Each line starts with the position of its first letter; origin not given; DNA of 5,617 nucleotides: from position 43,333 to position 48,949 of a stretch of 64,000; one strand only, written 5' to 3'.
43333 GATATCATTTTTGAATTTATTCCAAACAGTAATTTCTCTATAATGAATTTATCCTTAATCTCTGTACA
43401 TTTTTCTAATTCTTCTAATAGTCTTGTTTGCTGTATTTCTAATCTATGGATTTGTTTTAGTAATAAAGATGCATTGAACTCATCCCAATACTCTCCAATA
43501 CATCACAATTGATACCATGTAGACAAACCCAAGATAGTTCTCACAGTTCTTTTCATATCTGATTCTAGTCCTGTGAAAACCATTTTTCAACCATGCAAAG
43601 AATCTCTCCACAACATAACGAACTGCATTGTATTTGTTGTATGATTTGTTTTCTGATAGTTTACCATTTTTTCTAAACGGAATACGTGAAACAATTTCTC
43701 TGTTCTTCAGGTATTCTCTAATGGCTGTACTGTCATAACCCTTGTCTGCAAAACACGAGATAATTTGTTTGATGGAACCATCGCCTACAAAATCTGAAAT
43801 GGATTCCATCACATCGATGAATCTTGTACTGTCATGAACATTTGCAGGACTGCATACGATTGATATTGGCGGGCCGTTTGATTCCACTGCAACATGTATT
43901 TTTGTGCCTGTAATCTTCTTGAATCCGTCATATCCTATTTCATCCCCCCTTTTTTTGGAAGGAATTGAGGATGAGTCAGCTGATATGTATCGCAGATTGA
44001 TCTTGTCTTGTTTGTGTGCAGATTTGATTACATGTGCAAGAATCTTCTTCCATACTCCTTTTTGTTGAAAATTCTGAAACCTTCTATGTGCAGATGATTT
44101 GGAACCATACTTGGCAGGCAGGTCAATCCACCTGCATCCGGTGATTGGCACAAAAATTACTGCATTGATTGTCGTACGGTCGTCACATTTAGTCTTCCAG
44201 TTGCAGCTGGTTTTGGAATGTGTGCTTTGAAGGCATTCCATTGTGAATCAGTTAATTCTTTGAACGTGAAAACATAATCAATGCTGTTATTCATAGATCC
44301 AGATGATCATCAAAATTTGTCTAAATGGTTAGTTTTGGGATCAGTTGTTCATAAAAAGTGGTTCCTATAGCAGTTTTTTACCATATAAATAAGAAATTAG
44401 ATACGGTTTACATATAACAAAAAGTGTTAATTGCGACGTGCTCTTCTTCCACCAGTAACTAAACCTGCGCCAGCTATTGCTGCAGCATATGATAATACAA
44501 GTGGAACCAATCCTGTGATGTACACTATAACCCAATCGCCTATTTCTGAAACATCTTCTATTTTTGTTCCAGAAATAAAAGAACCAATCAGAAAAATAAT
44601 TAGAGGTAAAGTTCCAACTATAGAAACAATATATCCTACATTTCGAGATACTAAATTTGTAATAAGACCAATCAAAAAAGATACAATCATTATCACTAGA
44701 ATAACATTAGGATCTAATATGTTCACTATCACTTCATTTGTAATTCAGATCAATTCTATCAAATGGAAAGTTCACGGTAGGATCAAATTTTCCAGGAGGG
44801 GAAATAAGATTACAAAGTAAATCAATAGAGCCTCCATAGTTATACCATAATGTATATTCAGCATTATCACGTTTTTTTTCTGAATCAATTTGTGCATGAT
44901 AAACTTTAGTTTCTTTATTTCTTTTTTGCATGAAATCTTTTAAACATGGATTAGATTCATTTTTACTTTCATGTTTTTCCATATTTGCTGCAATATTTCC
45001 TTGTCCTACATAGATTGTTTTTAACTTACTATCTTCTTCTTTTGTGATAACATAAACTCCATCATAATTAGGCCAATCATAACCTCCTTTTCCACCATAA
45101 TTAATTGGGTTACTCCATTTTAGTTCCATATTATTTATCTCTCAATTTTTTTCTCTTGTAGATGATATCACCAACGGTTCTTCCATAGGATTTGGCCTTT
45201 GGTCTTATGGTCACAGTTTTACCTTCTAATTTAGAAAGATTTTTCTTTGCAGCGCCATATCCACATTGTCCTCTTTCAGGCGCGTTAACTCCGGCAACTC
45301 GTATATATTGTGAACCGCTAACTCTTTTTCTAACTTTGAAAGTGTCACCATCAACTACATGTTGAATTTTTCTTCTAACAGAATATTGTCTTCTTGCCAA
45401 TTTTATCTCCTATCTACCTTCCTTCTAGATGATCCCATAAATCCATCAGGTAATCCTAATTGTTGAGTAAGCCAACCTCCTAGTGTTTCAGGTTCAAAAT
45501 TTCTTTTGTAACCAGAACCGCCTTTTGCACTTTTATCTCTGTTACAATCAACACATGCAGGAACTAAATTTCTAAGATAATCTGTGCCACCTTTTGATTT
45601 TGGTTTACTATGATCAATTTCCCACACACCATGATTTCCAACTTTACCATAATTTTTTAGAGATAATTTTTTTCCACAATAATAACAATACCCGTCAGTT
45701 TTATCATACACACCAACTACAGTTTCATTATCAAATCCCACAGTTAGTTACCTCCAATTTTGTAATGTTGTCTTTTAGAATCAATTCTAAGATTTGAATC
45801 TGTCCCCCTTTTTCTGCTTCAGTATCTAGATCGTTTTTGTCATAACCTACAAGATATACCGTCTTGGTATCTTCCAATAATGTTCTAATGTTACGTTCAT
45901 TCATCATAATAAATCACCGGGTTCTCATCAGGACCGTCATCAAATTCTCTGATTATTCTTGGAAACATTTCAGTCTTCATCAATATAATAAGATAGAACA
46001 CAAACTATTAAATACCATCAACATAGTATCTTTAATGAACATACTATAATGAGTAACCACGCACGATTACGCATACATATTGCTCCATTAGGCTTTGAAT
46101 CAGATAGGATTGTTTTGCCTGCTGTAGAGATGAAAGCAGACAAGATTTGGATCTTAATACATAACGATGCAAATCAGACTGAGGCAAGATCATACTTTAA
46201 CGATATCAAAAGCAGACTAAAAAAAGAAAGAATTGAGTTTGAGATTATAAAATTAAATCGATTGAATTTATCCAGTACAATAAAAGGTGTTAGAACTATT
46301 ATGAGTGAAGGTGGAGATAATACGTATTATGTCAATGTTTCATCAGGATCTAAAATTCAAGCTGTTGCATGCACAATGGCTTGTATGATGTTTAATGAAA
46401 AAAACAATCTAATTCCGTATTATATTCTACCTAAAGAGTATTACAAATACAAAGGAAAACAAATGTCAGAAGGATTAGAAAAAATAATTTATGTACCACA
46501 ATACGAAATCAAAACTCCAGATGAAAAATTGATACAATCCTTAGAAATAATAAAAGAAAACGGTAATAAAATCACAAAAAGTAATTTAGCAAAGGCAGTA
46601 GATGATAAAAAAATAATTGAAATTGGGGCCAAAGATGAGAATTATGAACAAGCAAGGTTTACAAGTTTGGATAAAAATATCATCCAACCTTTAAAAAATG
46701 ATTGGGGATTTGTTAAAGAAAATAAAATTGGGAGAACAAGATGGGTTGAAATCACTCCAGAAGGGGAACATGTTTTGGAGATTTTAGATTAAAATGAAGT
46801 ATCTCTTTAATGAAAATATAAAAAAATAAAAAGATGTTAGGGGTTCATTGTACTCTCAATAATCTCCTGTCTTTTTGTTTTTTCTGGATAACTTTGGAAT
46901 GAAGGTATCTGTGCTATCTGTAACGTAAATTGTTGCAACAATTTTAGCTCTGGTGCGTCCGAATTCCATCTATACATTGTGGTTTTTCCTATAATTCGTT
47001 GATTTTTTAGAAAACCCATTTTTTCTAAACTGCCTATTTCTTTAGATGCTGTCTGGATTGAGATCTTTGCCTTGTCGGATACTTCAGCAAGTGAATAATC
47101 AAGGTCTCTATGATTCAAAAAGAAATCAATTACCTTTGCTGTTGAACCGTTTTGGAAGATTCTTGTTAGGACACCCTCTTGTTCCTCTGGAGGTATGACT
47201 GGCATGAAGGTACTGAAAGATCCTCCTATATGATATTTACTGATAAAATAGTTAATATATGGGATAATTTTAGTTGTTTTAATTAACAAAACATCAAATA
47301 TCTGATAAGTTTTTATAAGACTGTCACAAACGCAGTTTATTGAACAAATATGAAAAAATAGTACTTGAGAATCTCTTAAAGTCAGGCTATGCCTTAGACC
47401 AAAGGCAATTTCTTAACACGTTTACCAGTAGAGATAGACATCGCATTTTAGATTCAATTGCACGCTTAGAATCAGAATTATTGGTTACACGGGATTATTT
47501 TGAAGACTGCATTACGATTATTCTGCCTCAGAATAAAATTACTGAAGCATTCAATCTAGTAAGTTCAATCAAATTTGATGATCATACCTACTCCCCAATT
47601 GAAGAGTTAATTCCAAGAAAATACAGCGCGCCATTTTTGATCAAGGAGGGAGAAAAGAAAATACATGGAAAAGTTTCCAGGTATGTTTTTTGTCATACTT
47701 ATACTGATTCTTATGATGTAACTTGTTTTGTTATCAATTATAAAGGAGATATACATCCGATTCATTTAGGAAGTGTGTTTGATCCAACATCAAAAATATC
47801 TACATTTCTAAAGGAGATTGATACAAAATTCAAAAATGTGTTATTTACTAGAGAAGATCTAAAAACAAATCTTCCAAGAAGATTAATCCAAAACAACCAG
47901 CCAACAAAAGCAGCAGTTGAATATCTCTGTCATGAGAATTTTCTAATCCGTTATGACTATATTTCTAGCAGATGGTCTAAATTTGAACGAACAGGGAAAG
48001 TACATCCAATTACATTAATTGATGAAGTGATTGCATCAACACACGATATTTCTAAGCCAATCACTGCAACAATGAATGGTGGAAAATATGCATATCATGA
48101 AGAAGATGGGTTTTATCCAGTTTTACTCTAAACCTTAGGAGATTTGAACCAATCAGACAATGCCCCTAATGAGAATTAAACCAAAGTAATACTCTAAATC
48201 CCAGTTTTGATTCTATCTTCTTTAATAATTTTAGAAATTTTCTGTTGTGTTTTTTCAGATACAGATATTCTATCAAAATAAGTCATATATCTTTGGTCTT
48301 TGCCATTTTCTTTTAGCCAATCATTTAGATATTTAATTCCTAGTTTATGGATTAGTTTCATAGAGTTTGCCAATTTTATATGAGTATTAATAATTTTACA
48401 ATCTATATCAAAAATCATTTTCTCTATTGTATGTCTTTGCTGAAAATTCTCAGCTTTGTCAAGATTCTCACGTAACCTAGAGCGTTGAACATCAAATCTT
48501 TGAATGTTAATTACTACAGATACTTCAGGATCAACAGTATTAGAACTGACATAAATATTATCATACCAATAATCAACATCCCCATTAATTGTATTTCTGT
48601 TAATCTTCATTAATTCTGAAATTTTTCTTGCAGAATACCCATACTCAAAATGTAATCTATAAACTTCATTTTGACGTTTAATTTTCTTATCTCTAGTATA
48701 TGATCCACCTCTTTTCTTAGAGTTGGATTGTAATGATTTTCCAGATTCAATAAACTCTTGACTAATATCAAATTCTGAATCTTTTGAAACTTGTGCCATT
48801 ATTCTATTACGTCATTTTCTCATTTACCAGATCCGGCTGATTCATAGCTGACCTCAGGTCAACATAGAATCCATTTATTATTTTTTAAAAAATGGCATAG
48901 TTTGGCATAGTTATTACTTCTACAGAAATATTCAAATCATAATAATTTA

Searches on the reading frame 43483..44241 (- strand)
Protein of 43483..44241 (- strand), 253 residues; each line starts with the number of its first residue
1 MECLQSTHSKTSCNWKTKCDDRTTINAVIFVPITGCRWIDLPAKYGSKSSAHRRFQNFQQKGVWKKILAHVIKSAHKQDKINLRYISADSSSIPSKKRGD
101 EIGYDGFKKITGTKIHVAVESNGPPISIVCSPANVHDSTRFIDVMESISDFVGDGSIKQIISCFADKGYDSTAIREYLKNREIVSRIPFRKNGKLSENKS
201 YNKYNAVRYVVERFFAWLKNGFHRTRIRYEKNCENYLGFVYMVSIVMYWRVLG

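Call 10: search_protein_families(library=pfam, proteins=[window:43483-44241:-], max_evalue=0.01)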
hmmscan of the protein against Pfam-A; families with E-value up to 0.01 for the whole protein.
window:43483-44241:- (253 aa): 5 families
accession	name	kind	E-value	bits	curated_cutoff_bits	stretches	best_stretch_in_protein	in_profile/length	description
PF01609.27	DDE_Tnp_1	-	2.3e-23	83.4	23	1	87-231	8-183/200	Transposase DDE domain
PF13340.11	DUF4096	-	7.2e-16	58.6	34.3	1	16-67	24-75/76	Putative transposase of IS4/5 family (DUF4096)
PF13586.12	DDE_Tnp_1_2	-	4.2e-08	34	29.2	1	165-248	3-84/86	Transposase DDE domain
PF13359.12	DDE_Tnp_4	-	1.6e-06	28.3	24.8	1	94-236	11-146/158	DDE superfamily endonuclease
PF13612.12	DDE_Tnp_1_3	-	3.6e-05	24.2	27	1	110-221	43-144/155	Transposase DDE domain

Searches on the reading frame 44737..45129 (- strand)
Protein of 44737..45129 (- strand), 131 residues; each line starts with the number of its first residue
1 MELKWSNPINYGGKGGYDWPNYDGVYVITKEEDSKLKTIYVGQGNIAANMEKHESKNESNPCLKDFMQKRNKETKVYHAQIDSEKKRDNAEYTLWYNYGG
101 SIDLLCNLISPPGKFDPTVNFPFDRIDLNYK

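Call 10: search_protein_families(library=pfam, proteins=[window:44737-45129:-], max_evalue=0.01)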
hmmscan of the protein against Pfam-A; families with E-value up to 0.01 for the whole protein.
window:44737-45129:- (131 aa): 0 families

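Call 11: search_protein_families(library=padloc, proteins=[window:44737-45129:-], max_evalue=0.01)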
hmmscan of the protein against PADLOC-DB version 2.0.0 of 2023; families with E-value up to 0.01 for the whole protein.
window:44737-45129:- (131 aa): 0 families

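Call 84: search_protein_families(library=pfam, proteins=[window:44737-45129:-], max_evalue=10)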
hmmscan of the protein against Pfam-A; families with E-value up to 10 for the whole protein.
window:44737-45129:- (131 aa): 1 family
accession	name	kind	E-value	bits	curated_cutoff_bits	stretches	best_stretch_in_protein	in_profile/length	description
PF13200.12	DUF4015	-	0.042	13.4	27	1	24-96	233-308/313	Putative glycosyl hydrolase domain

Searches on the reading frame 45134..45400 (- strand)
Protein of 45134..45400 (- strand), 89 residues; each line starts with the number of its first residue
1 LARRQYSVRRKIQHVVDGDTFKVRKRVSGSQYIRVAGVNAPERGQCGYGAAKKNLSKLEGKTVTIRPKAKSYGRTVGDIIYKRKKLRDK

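Call 84: search_protein_families(library=pfam, proteins=[window:45134-45400:-], max_evalue=10)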
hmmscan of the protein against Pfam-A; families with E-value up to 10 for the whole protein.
window:45134-45400:- (89 aa): 2 families
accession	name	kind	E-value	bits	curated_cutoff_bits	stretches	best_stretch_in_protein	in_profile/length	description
PF00565.23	SNase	-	0.0059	17.5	21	1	33-85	2-63/107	Staphylococcal nuclease homologue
PF01982.22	CTP-dep_RFKase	-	0.006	17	25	1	17-88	39-107/121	Domain of unknown function DUF120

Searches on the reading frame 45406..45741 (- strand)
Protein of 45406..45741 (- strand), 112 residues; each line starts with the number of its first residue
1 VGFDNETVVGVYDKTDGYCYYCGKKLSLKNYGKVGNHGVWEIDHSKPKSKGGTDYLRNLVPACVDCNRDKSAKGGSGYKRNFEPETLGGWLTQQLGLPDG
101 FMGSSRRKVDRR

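Call 10: search_protein_families(library=pfam, proteins=[window:45406-45741:-], max_evalue=0.01)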
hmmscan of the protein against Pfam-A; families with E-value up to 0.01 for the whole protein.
window:45406-45741:- (112 aa): 3 families
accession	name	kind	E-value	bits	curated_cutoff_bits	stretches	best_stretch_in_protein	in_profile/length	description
PF01844.29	HNH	-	4.9e-11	43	21.4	1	19-72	1-46/47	HNH endonuclease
PF14279.12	HNH_5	-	4.3e-07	30.2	27.5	1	19-73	1-46/56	HNH endonuclease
PF13395.12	HNH_4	-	2.1e-06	28.1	22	1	19-73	1-51/54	HNH endonuclease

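Call 11: search_protein_families(library=padloc, proteins=[window:45406-45741:-], max_evalue=0.01)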
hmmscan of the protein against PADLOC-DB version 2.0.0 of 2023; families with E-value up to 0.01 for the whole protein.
window:45406-45741:- (112 aa): 30 families (the best 25 are shown)
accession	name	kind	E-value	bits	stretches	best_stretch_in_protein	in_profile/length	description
PDLC01256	Cas9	-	7.3e-07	26.4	1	11-72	506-561/711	"CAS-II-A,CAS-II-B,CAS-II-C; effector__SPE"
PDLC00973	Cas9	-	1.1e-06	25.5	1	12-72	600-657/830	CRISPR subtype II RNA-guided endonuclease Cas9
PDLC00345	PtuB1|PtuB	-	2.9e-06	25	1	14-73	49-104/223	Unknown function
PDLC04259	PDC-M01B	-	4.4e-06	24.8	1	35-84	101-152/277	-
PDLC04251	PDC-M01B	-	1.1e-05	22.9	1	16-73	85-145/279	-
PDLC00325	PtuB1|PtuB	-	1.3e-05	22.9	1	15-74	50-105/213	Unknown function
PDLC00335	PtuB1|PtuB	-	2.4e-05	22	1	14-73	46-101/214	Unknown function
PDLC00315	PtuB1|PtuB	-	3.2e-05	21.8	1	16-74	30-80/227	Unknown function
PDLC04248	PDC-M01B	-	3.6e-05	21.8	1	37-78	43-86/216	-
PDLC04255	PDC-M01B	-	4.2e-05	21.4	1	35-73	114-154/285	-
PDLC00337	PtuB1|PtuB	-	4.5e-05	21.4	1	13-73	53-107/216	Unknown function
PDLC01460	Cas9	-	4.8e-05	19.7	1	10-72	493-549/901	"CAS-II-A,CAS-II-B,CAS-II-C; effector__SPE"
PDLC04264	PDC-M01B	-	5e-05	21.2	1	38-73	110-147/282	-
PDLC04263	PDC-M01B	-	5.6e-05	20.9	1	35-73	106-146/291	-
PDLC03885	NsnC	-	9e-05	20.3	1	12-69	37-91/255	-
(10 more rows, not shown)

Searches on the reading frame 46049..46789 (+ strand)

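Call 10: search_protein_families(library=pfam, proteins=[window:46049-46789:+], max_evalue=0.01)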
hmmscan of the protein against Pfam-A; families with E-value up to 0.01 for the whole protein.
window:46049-46789:+ (247 aa): 4 families
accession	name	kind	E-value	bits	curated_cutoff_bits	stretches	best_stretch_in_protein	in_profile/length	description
PF19810.5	HFX_2341_N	-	2.8e-33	115.4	30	1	8-131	1-120/120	HFX_2341-like, N-terminal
PF22665.2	DUF6293_C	-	6.8e-20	71.8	27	1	149-245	2-100/101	DUF6293 C-terminal winged helix domain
PF22662.2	Csa3_N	-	7.1e-08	32.9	27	1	10-119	3-115/120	Csa3 CRISPR-associated Rossmann-like domain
PF23400.1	CARF_Card1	-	0.00018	22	24.6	1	29-135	26-129/146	Card1 CARF domain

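Call 11: search_protein_families(library=padloc, proteins=[window:46049-46789:+], max_evalue=0.01)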
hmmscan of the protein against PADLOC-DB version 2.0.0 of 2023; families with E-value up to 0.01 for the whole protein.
window:46049-46789:+ (247 aa): 27 families (the best 25 are shown)
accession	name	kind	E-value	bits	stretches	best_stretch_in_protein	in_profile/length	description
PDLC01847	CARF3--CARF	-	8.9e-68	226.4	1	6-246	4-235/239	-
PDLC01869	CARF3--CARF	-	1.1e-38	131.4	1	5-245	3-264/266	-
PDLC01861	CARF3--CARF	-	2.9e-27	93.6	1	6-243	5-253/260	-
PDLC01871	CARF3--CARF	-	8.4e-19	66.1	1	8-246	5-257/261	-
PDLC01876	CARF3--CARF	-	1.1e-14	52.2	1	8-133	5-137/277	-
PDLC01879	CARF3--CARF_TM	-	1.7e-14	52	1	7-244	18-218/222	-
PDLC01866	CARF3--CARF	-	1.2e-13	49.5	1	8-188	2-167/207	-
PDLC01878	CARF3--CARF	-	4.6e-13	47.4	1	6-243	4-263/268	-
PDLC01877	CARF3--CARF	-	1.8e-12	45.5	1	9-242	7-246/252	-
PDLC01846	CARF3--CARF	-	1.5e-09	35.7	1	8-195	2-203/289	-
PDLC01434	CasR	-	3.1e-09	35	1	11-186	4-153/191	"CAS-I,CAS-II,CAS-III,CAS-IV,CAS-V,CAS-VI; associated_signaling"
PDLC01860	CARF3--CARF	-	7e-09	34.1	1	8-118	2-115/210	-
PDLC01848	CARF3--CARF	-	4.5e-08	31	1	9-117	2-108/197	-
PDLC01868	CARF3--CARF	-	4.9e-08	30.8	1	9-180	4-160/218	-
PDLC01862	CARF3--CARF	-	5.1e-08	30.7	1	9-246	4-230/233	-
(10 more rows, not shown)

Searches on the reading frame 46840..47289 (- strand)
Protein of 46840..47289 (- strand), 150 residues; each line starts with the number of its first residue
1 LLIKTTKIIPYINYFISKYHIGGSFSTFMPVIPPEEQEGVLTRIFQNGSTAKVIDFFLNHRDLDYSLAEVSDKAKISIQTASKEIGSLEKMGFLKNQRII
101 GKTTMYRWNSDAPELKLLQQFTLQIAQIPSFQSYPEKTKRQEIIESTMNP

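Call 11: search_protein_families(library=padloc, proteins=[window:46840-47289:-], max_evalue=0.01)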
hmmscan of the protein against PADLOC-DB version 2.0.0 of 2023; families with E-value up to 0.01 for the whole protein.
window:46840-47289:- (150 aa): 3 families
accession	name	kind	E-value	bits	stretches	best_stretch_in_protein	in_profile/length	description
PDLC04370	PDC-M05A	-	4.9e-07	27.8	1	38-121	5-86/194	-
PDLC04368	PDC-M05A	-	3.2e-05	21.9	1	44-119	10-83/201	-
PDLC01044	Csa3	-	0.0018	16.2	1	65-98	150-183/194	Type I-A associated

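Call 84: search_protein_families(library=pfam, proteins=[window:46840-47289:-], max_evalue=10)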
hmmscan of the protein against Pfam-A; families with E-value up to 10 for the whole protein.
window:46840-47289:- (150 aa): 6 families
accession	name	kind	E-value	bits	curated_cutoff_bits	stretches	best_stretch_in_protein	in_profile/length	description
PF24033.1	DUF7342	-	0.001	19.5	31.6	1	68-118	21-70/150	Family of unknown function (DUF7342)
PF04297.20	UPF0122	-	0.0024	18.5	22.7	1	41-91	10-60/101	Putative helix-turn-helix protein, YlxM / p13 like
PF08279.18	HTH_11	-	0.078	13.3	25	1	52-93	4-44/55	HTH domain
PF01978.25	TrmB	-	0.11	12.9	25.6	1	68-107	26-63/68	Sugar-specific transcriptional regulator TrmB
PF21248.3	SoFic-like_C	-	0.14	12.8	27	1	69-106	35-71/76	Protein adenylyltransferase SoFic-like, C-terminal domain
PF13412.12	HTH_24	-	0.2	11.7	21.9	1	66-95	19-48/48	Winged helix-turn-helix DNA-binding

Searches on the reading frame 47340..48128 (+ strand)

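Call 11: search_protein_families(library=padloc, proteins=[window:47340-48128:+], max_evalue=0.01)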
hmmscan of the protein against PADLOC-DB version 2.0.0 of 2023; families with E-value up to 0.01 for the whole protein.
window:47340-48128:+ (263 aa): 1 family
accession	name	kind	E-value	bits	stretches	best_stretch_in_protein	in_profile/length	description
PDLC02482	BrxC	-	0.0022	13.7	1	152-226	229-304/1231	BrxC-PglY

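Call 84: search_protein_families(library=pfam, proteins=[window:47340-48128:+], max_evalue=10)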
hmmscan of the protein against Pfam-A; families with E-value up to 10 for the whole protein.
window:47340-48128:+ (263 aa): 2 families
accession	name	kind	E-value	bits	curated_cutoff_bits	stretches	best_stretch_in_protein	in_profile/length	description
PF21907.4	SAM_CEP-1_C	-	0.075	13.8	26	1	137-176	24-63/103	CEP-1 C-terminal SAM domain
PF22145.1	GtfA_EBD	-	0.15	12.4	27.9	0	20-56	15-51/97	GtfA extended beta-sheet domain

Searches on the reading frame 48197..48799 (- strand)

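Call 11: search_protein_families(library=padloc, proteins=[window:48197-48799:-], max_evalue=0.01)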
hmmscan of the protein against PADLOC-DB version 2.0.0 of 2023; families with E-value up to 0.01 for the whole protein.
window:48197-48799:- (201 aa): 0 families

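Call 84: search_protein_families(library=pfam, proteins=[window:48197-48799:-], max_evalue=10)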
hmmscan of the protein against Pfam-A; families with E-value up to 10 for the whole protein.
window:48197-48799:- (201 aa): 2 families
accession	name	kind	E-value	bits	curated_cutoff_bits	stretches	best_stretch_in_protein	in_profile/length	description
PF08281.18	Sigma70_r4_2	-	0.0032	17.5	25.7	1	42-72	14-44/54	Sigma-70, region 4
PF18451.7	CdiA_C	-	2.5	8.8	26.6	1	94-134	39-79/81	Contact-dependent growth inhibition CdiA C-terminal domain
